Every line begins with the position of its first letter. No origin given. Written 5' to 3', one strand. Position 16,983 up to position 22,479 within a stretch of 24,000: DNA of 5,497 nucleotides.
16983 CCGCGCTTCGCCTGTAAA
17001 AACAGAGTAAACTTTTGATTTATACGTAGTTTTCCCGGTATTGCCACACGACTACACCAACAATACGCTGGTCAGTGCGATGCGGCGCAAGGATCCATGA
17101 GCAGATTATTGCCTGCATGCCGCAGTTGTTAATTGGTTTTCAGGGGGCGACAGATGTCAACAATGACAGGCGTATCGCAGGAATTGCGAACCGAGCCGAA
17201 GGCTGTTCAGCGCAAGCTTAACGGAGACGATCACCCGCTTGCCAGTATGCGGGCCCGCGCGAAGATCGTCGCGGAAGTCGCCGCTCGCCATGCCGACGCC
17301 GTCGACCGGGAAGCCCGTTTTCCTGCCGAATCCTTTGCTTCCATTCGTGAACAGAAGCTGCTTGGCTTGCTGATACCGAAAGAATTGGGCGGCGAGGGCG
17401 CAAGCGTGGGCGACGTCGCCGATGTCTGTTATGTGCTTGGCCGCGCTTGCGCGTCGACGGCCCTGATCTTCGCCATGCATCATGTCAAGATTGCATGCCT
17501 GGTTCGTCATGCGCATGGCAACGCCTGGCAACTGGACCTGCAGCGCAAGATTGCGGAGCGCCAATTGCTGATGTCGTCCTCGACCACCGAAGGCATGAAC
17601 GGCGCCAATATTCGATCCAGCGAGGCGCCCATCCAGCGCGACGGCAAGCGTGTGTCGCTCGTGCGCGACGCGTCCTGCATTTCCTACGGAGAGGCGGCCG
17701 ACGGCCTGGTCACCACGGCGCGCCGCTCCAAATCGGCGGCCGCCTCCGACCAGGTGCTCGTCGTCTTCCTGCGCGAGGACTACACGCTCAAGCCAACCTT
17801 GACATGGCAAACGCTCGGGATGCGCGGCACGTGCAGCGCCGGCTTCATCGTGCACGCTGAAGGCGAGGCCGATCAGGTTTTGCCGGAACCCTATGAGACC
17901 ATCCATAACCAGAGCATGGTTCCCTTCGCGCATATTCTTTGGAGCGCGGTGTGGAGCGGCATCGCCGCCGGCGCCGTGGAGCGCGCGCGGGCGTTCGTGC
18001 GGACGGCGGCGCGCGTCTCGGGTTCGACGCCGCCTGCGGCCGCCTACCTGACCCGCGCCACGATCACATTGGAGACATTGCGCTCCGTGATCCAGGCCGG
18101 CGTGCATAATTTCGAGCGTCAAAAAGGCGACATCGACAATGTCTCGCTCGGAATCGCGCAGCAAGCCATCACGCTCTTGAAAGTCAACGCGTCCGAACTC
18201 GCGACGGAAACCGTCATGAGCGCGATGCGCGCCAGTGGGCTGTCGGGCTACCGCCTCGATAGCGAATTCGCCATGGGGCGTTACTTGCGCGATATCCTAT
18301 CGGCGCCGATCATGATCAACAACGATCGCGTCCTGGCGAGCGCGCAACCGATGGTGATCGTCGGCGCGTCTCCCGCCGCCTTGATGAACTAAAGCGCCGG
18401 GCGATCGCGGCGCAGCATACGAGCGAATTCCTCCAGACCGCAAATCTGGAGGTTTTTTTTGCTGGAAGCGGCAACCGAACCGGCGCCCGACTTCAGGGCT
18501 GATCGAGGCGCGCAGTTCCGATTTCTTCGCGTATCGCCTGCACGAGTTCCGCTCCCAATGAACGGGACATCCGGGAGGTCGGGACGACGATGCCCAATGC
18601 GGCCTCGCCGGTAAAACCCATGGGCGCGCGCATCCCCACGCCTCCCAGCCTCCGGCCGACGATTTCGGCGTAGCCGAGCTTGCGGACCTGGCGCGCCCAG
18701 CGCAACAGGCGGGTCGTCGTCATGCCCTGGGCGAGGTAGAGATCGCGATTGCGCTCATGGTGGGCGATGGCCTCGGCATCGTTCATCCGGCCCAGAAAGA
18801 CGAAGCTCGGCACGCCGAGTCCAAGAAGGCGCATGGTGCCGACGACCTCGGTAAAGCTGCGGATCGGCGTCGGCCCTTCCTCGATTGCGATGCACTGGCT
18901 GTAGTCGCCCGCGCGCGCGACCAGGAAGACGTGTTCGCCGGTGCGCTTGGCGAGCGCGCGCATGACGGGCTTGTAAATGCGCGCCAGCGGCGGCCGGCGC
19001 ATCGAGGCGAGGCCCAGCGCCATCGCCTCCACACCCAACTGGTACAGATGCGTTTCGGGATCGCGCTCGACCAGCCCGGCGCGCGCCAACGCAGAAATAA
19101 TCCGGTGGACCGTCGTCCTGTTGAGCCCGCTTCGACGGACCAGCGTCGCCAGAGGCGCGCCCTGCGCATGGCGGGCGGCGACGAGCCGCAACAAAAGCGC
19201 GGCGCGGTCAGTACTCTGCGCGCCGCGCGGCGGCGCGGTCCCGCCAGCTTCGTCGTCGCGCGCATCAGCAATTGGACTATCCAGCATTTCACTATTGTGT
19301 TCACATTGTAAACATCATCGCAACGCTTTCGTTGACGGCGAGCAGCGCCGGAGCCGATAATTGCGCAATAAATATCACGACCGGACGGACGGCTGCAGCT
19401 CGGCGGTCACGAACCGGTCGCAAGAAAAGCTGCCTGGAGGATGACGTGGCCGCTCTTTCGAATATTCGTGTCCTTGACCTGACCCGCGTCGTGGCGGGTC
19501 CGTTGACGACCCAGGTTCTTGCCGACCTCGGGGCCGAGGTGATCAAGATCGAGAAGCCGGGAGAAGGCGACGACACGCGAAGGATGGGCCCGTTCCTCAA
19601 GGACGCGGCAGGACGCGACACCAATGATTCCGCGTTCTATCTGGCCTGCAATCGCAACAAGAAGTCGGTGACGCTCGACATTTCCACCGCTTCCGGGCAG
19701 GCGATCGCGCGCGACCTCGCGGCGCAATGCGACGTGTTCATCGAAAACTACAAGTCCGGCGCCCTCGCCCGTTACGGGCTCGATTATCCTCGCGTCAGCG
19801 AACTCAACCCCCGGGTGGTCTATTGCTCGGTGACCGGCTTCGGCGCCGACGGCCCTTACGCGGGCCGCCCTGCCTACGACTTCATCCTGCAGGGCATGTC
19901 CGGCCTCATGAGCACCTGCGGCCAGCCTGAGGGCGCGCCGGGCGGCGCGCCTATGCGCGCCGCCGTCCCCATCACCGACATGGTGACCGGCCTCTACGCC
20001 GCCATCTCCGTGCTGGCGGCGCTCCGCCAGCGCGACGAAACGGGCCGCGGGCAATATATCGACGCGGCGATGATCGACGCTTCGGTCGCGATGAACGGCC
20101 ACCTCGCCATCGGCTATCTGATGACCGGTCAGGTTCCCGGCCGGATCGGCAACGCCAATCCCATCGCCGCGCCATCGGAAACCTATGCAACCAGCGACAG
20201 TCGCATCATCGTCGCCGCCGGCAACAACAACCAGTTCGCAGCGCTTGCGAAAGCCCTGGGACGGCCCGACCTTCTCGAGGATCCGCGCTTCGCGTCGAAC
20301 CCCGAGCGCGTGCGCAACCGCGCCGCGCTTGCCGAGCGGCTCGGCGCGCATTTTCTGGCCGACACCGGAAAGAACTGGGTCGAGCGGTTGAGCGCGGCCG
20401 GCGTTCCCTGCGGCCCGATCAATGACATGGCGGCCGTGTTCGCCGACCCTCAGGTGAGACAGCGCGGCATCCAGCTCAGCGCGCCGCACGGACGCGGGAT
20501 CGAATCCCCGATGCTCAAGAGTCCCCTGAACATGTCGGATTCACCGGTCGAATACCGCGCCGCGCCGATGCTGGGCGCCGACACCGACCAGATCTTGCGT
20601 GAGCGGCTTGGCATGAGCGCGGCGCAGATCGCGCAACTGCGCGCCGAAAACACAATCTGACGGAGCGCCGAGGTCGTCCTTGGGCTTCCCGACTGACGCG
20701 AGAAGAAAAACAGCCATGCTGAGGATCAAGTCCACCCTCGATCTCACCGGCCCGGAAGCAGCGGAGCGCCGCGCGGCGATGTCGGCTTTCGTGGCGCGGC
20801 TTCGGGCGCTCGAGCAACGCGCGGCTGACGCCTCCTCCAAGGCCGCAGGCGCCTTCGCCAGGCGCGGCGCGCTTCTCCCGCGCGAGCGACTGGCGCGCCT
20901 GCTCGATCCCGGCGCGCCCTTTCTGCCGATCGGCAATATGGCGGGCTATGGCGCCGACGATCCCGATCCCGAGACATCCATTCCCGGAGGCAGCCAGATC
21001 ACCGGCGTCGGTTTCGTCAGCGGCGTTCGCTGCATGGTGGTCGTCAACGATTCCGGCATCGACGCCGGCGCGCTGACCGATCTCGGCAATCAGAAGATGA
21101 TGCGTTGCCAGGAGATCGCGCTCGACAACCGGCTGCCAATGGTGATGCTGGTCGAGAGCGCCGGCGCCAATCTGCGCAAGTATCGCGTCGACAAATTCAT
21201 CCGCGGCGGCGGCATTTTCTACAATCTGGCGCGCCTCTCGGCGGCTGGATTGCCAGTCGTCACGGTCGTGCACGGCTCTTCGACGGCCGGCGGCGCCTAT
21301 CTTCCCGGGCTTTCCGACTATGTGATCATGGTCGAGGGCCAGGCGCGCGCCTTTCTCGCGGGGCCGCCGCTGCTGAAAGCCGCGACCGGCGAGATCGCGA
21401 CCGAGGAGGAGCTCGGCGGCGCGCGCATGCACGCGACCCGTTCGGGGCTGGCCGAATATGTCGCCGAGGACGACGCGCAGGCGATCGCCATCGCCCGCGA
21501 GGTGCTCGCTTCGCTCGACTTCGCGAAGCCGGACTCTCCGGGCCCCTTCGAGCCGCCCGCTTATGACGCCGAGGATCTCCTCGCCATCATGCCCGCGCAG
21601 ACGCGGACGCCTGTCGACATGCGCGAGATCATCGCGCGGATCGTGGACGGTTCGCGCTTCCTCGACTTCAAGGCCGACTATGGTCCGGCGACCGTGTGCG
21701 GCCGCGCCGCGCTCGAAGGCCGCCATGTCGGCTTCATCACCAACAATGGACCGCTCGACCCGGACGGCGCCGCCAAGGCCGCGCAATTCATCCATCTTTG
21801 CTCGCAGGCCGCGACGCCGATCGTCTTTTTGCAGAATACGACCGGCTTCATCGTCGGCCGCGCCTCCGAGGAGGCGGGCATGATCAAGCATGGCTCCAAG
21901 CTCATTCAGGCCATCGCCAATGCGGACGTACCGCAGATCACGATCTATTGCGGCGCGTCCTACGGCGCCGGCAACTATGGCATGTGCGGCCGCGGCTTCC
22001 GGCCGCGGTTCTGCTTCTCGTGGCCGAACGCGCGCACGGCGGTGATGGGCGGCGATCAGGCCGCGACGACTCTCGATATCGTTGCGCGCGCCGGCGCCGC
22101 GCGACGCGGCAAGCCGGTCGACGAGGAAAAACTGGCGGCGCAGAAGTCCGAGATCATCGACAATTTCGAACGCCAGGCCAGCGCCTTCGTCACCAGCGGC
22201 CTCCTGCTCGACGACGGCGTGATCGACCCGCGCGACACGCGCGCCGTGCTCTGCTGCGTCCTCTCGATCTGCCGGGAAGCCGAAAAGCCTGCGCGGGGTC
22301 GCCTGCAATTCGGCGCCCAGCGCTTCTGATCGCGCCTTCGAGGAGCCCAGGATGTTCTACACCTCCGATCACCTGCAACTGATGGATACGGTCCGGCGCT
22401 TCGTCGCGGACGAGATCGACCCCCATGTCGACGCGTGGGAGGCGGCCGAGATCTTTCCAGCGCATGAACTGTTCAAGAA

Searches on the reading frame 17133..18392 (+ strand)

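Call 14: search_protein_families(library=pfam, proteins=[window:17133-18392:+], max_evalue=0.001)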
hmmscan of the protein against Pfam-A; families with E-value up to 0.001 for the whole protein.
window:17133-18392:+ (419 aa): 3 families
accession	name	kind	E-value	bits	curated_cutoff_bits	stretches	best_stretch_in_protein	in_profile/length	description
PF02771.21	Acyl-CoA_dh_N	-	1.7e-12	48.1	22.9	1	43-133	12-101/113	Acyl-CoA dehydrogenase, N-terminal domain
PF00441.29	Acyl-CoA_dh_1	-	3.4e-08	34.2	22.4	1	270-394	18-134/150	Acyl-CoA dehydrogenase, C-terminal domain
PF08028.16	Acyl-CoA_dh_2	-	0.00016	22.4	22.7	1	270-388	3-123/134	Acyl-CoA dehydrogenase, C-terminal domain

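Call 64: search_protein_families(library=ncbifam, proteins=[window:17133-18392:+], max_evalue=0.001)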
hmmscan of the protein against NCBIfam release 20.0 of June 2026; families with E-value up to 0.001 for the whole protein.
window:17133-18392:+ (419 aa): 13 families
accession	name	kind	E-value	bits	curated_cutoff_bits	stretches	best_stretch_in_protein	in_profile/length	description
NF049984.1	Rv1679_FadE16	equivalog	3.4e-27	95.6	600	1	42-400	4-356/371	Rv1679 family acyl-CoA dehydrogenase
TIGR04022.1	sulfur_SfnB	equivalog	8.4e-17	61.1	430.9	1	42-369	13-342/391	SfnB family sulfur acquisition oxidoreductase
NF042439.1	SulpropCoADesulf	equivalog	1.2e-13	50.6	600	1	41-388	2-349/379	3-sulfinopropanoyl-CoA desulfinase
NF042972.1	AcrlCoAredClosAcrC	equivalog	5.2e-13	48.4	640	1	46-387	20-354/378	acryloyl-CoA reductase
NF043015.1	DibenthMonoxDszC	equivalog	7.7e-13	48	850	1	58-311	37-292/415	dibenzothiophene monooxygenase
NF045629.1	monooxsub_HsaA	equivalog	1.1e-09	37.5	450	1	48-241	10-187/383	3-hydroxy-9,10-secoandrosta-1,3,5(10)-triene-9,17-dione monooxygenase oxygenase subunit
NF045920.1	HphnlacHdxOX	equivalog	9.1e-09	34.7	650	1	44-237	7-184/384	p-hydroxyphenylacetate 3-hydroxylase oxygenase component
NF045552.1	GlutCoADH_Des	equivalog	3.4e-08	33.1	470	1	44-389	18-359/387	glutaryl-CoA dehydrogenase Acd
NF043006.1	CyhCrbnylCoADH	equivalog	1.9e-07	30.4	650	1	44-291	17-265/380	cyclohexane-1-carbonyl-CoA dehydrogenase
NF053553.1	prodigi_MBC_PigA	equivalog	3.1e-07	29.9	500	1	43-200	17-176/381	prodigiosin MBC biosynthesis dehydrogenase PigA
NF002885.1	PRK03354.1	equivalog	5.1e-07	29.1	540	1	52-415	27-372/378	crotonobetainyl-CoA dehydrogenase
NF037942.1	ac_ACP_DH_MbtN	equivalog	3.8e-06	25.9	700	0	345-401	302-357/376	mycobactin biosynthesis acyl-ACP dehydrogenase MbtN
NF045652.1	ProlPCPDhRedW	equivalog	0.00023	20.1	650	1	67-262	36-236/376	L-prolyl-[peptidyl-carrier protein] dehydrogenase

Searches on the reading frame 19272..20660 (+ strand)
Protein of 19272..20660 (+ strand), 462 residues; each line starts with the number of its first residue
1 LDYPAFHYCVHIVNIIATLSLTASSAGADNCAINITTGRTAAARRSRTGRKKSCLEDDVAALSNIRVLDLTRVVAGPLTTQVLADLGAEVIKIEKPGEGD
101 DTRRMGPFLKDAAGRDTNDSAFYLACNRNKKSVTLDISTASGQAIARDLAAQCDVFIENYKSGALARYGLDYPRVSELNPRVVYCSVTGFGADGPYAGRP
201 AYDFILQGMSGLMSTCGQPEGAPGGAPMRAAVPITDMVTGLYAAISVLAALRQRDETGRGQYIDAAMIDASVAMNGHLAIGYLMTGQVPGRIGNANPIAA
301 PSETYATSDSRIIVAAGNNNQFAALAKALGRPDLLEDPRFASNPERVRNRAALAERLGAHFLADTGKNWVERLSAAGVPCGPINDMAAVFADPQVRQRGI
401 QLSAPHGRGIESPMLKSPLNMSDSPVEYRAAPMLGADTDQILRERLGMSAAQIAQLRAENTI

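Call 14: search_protein_families(library=pfam, proteins=[window:19272-20660:+], max_evalue=0.001)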
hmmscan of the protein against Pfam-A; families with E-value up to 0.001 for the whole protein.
window:19272-20660:+ (462 aa): 1 family
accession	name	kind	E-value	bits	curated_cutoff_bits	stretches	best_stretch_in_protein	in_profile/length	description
PF02515.22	CoA_transf_3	-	2e-129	432.3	23.3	1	62-438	1-366/366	CoA-transferase family III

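Call 64: search_protein_families(library=ncbifam, proteins=[window:19272-20660:+], max_evalue=0.001)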
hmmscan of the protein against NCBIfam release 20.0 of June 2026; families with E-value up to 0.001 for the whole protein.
window:19272-20660:+ (462 aa): 7 families
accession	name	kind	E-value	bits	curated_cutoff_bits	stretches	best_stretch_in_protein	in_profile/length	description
NF052585.1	SucGlutTfsCaiB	equivalog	1e-116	389.8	750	1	60-444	6-387/394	succinate--glutarate CoA-transferase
NF003809.0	PRK05398.1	subfamily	3.7e-81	272.8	442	2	60-273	3-206/416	formyl-CoA transferase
NF008511.0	PRK11430.1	equivalog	5.6e-81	272.6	522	1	64-443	12-377/381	CoA:oxalate CoA-transferase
NF041294.1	Scnl_mescCoAtase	equivalog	2e-80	270.8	700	1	60-442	2-380/381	succinyl-CoA:mesaconate CoA-transferase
TIGR03253.1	oxalate_frc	equivalog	1.8e-77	260.8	504.2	2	60-272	2-204/416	formyl-CoA transferase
NF002914.1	PRK03525.1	equivalog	4.2e-39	134.6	413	1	61-460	9-395/400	L-carnitine CoA-transferase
TIGR04253.1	mesacon_CoA_iso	equivalog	3.7e-28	98.6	725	1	62-459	3-397/403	2-methylfumaryl-CoA isomerase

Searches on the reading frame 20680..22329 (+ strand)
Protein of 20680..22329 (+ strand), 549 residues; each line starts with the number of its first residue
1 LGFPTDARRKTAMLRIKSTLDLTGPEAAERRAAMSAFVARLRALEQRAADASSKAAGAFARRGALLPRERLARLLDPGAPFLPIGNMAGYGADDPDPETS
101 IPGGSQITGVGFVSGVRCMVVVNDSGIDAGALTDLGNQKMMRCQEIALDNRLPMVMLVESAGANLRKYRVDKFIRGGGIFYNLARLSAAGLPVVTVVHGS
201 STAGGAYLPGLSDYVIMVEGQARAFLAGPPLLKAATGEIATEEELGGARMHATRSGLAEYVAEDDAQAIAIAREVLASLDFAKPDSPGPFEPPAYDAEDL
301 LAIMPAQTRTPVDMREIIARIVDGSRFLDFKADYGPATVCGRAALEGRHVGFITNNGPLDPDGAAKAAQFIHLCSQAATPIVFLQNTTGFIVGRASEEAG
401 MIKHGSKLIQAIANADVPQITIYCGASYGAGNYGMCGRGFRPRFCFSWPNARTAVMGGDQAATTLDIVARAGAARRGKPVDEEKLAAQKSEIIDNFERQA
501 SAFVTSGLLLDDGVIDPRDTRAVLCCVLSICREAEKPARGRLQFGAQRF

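Call 15: search_protein_families(library=pfam, proteins=[window:20680-22329:+], max_evalue=0.001)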
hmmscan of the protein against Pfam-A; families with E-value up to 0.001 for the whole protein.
window:20680-22329:+ (549 aa): 3 families
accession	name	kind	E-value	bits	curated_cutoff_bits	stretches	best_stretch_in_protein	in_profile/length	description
PF01039.27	Carboxyl_trans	-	3e-123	412.5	22.3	1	61-533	4-480/493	Carboxyl transferase domain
PF03255.19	ACCA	-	9.7e-11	41.8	23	2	134-219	130-214/310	Acetyl co-enzyme A carboxylase carboxyltransferase-like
PF06833.16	MdcE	-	0.00036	20.8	32.7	0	146-207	22-85/196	Malonate decarboxylase gamma subunit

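Call 41: list_cluster_members(proteins=[window:20680-22329:+, window:19272-20660:+, window:6179-7642:-, window:12475-14475:+, window:11416-12066:+, window:14501-14953:+, window:17133-18392:+, window:18493-19287:-, window:22425-23513:+, window:2091-3167:+])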
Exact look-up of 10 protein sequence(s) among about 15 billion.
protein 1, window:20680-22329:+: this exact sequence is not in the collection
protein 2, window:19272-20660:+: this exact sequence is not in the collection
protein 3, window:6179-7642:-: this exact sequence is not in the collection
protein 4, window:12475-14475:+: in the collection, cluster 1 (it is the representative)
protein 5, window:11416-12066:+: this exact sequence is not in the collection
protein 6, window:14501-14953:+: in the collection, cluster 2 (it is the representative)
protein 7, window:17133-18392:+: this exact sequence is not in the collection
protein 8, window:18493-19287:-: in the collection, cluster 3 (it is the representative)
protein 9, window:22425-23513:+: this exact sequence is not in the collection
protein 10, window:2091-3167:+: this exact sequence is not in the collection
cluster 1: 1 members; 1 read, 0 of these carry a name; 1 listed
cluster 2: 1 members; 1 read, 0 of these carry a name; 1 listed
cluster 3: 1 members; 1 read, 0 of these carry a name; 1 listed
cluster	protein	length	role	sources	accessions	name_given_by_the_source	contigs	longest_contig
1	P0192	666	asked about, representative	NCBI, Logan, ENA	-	-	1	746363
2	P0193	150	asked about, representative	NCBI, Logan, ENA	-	-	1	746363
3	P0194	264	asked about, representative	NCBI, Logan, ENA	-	-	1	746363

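Call 64: search_protein_families(library=ncbifam, proteins=[window:20680-22329:+], max_evalue=0.001)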
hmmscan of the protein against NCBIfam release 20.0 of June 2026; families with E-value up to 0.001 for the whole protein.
window:20680-22329:+ (549 aa): 8 families
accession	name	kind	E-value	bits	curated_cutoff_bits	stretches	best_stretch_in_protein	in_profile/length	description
TIGR01117.1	mmdA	subfamily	1.8e-75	254.7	998.8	1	61-531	27-495/512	methylmalonyl-CoA decarboxylase subunit alpha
NF041504.1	AccA_sub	subfamily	1.3e-11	44.4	300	2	354-426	70-142/257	carboxyltransferase subunit alpha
TIGR00513.1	accA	equivalog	6.1e-10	39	319.3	2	135-219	135-218/321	acetyl-CoA carboxylase carboxyl transferase subunit alpha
NF004344.0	PRK05724.1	equivalog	6.5e-09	35.5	357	1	132-219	132-218/319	acetyl-CoA carboxylase carboxyltransferase subunit alpha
NF008971.0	PRK12319.1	equivalog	6e-07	29.3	406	0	136-226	83-172/256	acetyl-CoA carboxylase carboxyl transferase subunit alpha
TIGR03133.1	malonate_beta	equivalog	3.4e-05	23.3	278.15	1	107-238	50-185/274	biotin-independent malonate decarboxylase subunit beta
TIGR00515.1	accD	equivalog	0.00013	21.4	317.45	1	106-237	110-240/285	acetyl-CoA carboxylase, carboxyltransferase subunit beta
NF005530.0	PRK07189.1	equivalog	0.0003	20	228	0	107-237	60-194/303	biotin-independent malonate decarboxylase subunit beta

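Call 88: search_dna_similar(query=window:20680-22329:+, collection=plasmids, mode=protein, max_rows=12)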
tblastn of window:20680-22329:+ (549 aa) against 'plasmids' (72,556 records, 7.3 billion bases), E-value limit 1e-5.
Records with a match: 768; places in all: 1037; records where one place covers at least 80% of the query: 623.
Best place of each record, by identity: 60-80% 5; <60% 763.
By first word of the organism name: Streptomyces 140; Rhizobium 139; Pseudosulfitobacter 105; Sinorhizobium 93; Azospirillum 24; Rhodococcus 23; Sphingobium 17; Agrobacterium 12; Paracoccus 11; Cupriavidus 11; and 86 more.
By predicted mobility (MOB-suite, as given by PLSDB): non-mobilizable 483; conjugative 155; mobilizable 130.
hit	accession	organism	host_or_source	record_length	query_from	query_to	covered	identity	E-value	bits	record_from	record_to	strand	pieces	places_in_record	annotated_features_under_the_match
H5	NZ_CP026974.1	Achromobacter insolitus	Homo sapiens,endotracheal aspirate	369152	5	549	99%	66.1%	0e+0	692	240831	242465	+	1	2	carboxyl transferase domain-containing protein | acetate--CoA ligase family protein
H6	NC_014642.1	Achromobacter xylosoxidans A8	-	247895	5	549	99%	66.1%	0e+0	692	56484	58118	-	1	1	carboxyl transferase domain-containing protein | acetate--CoA ligase family protein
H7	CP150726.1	Achromobacter denitrificans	Homo sapiens,culture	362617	5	549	99%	66.1%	0e+0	692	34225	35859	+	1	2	carboxyl transferase domain-containing protein | acetate--CoA ligase family protein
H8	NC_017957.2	Tistrella mobilis KA081020-065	-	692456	3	548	99%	61.7%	0e+0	627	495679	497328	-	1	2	acyl-CoA carboxylase subunit beta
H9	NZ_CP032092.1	Pseudoalteromonas donghaensis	cell culture,seawater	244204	16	548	97%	59.4%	0e+0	592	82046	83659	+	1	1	carboxyl transferase domain-containing protein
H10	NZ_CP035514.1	Haematobacter massiliensis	single cell,human skin swab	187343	76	548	86%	61.4%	9e-171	543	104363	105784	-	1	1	carboxyl transferase domain-containing protein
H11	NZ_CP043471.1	Acinetobacter baumannii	Homo sapiens,Skin/Wound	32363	24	549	96%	49.1%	2e-140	456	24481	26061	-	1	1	carboxyl transferase domain-containing protein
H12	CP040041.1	Acinetobacter baumannii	Homo sapiens,blood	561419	24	549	96%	49.1%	2e-140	456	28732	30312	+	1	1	acyl-CoA carboxylase subunit beta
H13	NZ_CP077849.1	Acinetobacter baumannii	Homo sapiens,Rectal swab_P28_BU14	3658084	24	549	96%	49.1%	2e-140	456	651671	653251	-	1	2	none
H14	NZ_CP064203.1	Acinetobacter baumannii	Homo sapiens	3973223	24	549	96%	49.1%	2e-140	456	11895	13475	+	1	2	none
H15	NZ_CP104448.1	Acinetobacter baumannii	Homo sapiens,sputum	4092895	13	549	98%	47.9%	4e-140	455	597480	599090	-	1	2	none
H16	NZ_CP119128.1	Sphingobium sp. WTD-1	Bacteria,activated sludge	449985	76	549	86%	53.2%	4e-154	495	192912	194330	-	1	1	carboxyl transferase domain-containing protein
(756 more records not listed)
